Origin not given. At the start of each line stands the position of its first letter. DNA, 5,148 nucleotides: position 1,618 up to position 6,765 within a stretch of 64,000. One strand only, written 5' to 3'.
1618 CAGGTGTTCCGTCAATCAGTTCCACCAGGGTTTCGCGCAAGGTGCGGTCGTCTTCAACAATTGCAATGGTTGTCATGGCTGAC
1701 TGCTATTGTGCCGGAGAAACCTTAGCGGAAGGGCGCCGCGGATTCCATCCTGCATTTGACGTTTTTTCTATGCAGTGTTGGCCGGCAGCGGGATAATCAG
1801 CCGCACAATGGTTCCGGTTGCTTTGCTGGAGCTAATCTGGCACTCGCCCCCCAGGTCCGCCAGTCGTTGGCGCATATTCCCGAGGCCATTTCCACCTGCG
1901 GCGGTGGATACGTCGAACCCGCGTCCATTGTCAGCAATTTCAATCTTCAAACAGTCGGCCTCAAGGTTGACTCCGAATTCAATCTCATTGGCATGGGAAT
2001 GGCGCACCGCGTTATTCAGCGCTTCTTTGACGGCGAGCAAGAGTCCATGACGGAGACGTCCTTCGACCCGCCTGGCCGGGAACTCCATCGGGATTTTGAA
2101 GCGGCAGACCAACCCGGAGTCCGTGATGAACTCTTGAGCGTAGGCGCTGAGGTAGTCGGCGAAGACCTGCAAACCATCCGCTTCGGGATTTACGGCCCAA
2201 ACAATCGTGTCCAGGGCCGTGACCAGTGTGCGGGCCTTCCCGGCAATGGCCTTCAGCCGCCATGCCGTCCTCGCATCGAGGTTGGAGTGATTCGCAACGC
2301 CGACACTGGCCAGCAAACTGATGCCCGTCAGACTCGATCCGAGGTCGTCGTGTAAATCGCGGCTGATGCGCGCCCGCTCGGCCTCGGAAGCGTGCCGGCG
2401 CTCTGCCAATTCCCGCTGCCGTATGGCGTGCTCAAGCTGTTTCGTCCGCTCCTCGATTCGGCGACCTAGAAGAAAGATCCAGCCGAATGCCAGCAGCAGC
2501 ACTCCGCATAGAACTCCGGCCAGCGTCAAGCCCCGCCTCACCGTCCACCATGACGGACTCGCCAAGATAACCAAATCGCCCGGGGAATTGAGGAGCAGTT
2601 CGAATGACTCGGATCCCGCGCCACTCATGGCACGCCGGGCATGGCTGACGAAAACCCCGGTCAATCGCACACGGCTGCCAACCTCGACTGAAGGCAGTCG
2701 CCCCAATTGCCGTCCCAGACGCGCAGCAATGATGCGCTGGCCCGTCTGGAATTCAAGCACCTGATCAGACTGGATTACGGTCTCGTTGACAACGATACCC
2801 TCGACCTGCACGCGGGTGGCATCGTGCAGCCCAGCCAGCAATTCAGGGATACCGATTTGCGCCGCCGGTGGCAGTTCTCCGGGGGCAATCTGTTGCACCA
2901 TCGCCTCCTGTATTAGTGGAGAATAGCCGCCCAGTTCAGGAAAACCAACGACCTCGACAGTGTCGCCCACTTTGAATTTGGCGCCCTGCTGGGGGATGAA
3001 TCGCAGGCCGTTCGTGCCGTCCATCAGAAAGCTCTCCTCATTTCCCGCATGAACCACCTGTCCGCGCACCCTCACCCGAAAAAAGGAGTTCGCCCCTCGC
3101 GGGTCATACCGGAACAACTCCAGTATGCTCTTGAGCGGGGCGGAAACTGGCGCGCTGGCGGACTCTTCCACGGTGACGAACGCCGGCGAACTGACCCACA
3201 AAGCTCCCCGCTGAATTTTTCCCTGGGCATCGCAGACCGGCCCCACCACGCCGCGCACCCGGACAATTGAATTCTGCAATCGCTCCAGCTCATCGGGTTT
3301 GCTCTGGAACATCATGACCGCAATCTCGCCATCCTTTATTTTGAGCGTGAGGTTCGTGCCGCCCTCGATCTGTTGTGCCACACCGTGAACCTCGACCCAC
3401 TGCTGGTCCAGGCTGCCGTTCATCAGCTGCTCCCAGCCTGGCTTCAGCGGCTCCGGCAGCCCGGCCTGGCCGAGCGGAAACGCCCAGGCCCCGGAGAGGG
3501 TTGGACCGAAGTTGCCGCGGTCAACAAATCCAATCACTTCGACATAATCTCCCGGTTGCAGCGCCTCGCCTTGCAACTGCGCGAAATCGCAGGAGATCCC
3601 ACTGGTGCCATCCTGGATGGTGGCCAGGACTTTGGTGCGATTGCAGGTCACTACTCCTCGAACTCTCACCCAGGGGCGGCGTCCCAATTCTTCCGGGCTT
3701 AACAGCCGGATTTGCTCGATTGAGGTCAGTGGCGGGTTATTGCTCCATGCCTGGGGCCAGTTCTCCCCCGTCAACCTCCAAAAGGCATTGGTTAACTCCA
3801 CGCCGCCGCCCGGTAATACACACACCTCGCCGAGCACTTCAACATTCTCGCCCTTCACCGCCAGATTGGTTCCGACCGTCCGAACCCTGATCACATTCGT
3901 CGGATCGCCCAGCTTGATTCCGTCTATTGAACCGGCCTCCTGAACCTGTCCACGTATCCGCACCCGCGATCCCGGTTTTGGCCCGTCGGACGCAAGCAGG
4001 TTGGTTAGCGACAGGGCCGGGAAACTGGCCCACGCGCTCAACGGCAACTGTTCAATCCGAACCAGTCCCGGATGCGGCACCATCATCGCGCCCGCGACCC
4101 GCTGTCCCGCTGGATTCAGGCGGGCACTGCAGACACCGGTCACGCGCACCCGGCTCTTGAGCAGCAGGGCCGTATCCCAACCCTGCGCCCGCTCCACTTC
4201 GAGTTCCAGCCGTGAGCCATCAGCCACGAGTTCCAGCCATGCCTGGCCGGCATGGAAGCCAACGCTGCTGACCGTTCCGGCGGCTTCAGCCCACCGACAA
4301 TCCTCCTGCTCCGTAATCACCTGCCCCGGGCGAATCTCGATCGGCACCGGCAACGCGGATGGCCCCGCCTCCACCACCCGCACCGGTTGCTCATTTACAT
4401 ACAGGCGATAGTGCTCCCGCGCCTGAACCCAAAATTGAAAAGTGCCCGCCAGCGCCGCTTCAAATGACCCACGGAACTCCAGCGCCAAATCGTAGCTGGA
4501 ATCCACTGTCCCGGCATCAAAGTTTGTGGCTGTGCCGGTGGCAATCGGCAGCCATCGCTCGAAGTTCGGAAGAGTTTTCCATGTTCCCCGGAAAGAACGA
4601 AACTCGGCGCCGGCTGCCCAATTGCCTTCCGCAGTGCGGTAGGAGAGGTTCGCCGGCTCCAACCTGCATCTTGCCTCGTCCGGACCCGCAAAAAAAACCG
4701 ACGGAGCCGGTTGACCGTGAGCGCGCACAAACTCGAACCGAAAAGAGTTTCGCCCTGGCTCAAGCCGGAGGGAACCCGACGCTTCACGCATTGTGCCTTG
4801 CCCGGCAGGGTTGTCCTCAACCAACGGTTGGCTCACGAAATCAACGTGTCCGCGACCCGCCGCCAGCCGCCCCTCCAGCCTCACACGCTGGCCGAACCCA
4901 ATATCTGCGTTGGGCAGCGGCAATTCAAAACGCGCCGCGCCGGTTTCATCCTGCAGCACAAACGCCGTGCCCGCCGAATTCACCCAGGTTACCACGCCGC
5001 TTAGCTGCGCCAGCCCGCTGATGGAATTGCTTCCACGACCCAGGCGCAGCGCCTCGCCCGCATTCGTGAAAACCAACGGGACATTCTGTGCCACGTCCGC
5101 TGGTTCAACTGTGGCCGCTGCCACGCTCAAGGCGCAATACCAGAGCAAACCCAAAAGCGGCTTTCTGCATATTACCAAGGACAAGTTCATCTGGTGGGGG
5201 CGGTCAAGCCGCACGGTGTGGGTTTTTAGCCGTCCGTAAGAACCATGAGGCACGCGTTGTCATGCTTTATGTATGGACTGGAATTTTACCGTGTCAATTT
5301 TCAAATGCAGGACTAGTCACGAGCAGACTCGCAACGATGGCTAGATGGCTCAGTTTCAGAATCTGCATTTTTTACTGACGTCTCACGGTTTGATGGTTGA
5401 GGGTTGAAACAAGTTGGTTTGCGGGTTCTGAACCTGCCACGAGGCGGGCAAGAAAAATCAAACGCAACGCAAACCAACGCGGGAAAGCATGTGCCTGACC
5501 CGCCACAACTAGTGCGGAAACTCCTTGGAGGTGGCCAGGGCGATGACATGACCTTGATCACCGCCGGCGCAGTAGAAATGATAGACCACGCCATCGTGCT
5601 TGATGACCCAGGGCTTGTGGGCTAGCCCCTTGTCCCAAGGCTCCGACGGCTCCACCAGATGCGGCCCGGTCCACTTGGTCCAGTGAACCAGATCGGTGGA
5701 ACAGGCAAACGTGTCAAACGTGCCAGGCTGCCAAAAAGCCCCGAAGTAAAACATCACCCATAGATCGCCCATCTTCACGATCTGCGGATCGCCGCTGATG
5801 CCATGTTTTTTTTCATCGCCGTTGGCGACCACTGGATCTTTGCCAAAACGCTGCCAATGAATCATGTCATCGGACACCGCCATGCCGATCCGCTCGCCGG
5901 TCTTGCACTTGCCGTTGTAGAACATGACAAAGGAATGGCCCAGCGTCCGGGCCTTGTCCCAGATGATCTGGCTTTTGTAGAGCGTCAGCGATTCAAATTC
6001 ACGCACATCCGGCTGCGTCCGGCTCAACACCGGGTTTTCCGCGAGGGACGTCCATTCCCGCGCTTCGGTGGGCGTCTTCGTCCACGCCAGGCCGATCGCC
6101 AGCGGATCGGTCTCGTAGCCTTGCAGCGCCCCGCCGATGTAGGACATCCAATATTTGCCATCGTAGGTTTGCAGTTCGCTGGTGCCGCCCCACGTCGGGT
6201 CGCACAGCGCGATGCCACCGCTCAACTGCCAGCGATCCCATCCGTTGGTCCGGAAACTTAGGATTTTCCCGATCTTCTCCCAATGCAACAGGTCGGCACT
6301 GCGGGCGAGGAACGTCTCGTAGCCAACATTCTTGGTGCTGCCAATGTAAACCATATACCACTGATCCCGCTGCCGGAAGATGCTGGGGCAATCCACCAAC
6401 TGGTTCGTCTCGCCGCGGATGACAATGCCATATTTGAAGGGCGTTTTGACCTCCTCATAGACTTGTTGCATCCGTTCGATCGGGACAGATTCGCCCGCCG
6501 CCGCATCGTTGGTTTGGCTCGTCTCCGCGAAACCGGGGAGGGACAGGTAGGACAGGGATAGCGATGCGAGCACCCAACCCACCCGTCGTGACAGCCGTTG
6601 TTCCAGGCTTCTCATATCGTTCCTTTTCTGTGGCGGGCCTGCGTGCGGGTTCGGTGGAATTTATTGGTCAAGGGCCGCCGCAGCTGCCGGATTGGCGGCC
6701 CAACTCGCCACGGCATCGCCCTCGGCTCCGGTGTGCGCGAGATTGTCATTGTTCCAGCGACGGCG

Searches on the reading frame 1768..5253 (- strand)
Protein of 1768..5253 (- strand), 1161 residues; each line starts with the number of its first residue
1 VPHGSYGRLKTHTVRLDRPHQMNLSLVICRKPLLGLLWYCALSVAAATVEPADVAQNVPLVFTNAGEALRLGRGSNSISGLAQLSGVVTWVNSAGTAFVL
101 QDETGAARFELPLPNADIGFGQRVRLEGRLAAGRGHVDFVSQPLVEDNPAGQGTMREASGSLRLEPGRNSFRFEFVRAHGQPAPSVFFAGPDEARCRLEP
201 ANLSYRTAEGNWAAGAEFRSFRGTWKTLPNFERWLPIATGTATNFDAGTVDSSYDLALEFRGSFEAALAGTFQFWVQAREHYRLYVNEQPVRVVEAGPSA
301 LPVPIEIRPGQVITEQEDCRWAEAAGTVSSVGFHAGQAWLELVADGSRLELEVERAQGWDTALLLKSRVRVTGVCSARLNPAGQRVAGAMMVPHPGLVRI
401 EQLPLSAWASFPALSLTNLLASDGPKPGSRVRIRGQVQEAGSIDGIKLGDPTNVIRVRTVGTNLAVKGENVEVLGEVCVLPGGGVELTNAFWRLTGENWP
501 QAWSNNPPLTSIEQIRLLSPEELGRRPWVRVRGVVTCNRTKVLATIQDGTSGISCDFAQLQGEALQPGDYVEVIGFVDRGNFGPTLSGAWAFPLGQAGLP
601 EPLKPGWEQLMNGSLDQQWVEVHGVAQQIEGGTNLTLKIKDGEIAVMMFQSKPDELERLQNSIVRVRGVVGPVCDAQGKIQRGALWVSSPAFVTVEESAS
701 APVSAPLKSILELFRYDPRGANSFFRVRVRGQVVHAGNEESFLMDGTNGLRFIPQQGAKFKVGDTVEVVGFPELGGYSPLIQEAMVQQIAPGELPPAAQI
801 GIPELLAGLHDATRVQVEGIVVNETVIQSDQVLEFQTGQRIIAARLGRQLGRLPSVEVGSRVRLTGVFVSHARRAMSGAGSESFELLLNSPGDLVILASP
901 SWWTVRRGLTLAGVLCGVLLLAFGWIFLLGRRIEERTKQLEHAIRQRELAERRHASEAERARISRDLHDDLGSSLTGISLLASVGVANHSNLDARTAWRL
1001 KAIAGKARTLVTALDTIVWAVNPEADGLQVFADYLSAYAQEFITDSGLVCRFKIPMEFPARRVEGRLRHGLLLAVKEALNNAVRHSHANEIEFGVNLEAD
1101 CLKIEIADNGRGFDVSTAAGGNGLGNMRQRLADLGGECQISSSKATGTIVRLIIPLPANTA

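Call 50: search_protein_families(library=pfam, proteins=[window:1768-5253:-], max_evalue=0.0001)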
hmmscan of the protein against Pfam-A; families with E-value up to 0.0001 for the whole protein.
window:1768-5253:- (1161 aa): 4 families
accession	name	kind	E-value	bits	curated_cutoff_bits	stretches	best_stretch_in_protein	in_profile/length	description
PF02518.31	HATPase_c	-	1.3e-11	45.3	26.4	1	1070-1157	5-110/111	Histidine kinase-, DNA gyrase B-, and HSP90-like ATPase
PF07730.19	HisKA_3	-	1.2e-08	35.8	24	1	959-1024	1-66/68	Histidine kinase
PF13581.12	HATPase_c_2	-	8.3e-08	32.7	27.4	1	1067-1125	28-103/127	Histidine kinase-like ATPase domain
PF18914.6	DUF5666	-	4.2e-05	24.2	27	0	560-579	35-51/60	Domain of unknown function (DUF5666)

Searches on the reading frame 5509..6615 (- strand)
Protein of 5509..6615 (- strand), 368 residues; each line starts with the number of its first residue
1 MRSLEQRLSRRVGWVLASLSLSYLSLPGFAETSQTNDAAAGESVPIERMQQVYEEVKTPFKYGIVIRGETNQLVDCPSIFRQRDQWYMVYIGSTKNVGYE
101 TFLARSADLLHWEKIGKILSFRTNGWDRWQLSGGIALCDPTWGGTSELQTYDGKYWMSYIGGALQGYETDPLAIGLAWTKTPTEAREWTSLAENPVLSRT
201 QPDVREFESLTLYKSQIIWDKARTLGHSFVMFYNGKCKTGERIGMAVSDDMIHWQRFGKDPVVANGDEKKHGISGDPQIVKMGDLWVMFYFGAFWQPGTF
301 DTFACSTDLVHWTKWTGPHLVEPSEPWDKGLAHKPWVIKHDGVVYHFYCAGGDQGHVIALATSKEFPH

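Call 50: search_protein_families(library=pfam, proteins=[window:5509-6615:-], max_evalue=0.0001)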
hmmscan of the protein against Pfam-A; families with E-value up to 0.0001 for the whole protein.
window:5509-6615:- (368 aa): 3 families
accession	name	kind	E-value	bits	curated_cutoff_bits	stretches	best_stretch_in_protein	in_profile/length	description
PF04616.20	Glyco_hydro_43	-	3.9e-10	40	32.2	0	74-191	10-110/288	Glycosyl hydrolases family 43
PF04041.19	Glyco_hydro_130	-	2.9e-08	33.5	26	0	226-327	108-207/320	beta-1,4-mannooligosaccharide phosphorylase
PF00251.26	Glyco_hydro_32N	-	7.6e-08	32.7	22.1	0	226-314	78-171/307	Glycosyl hydrolases family 32 N-terminal domain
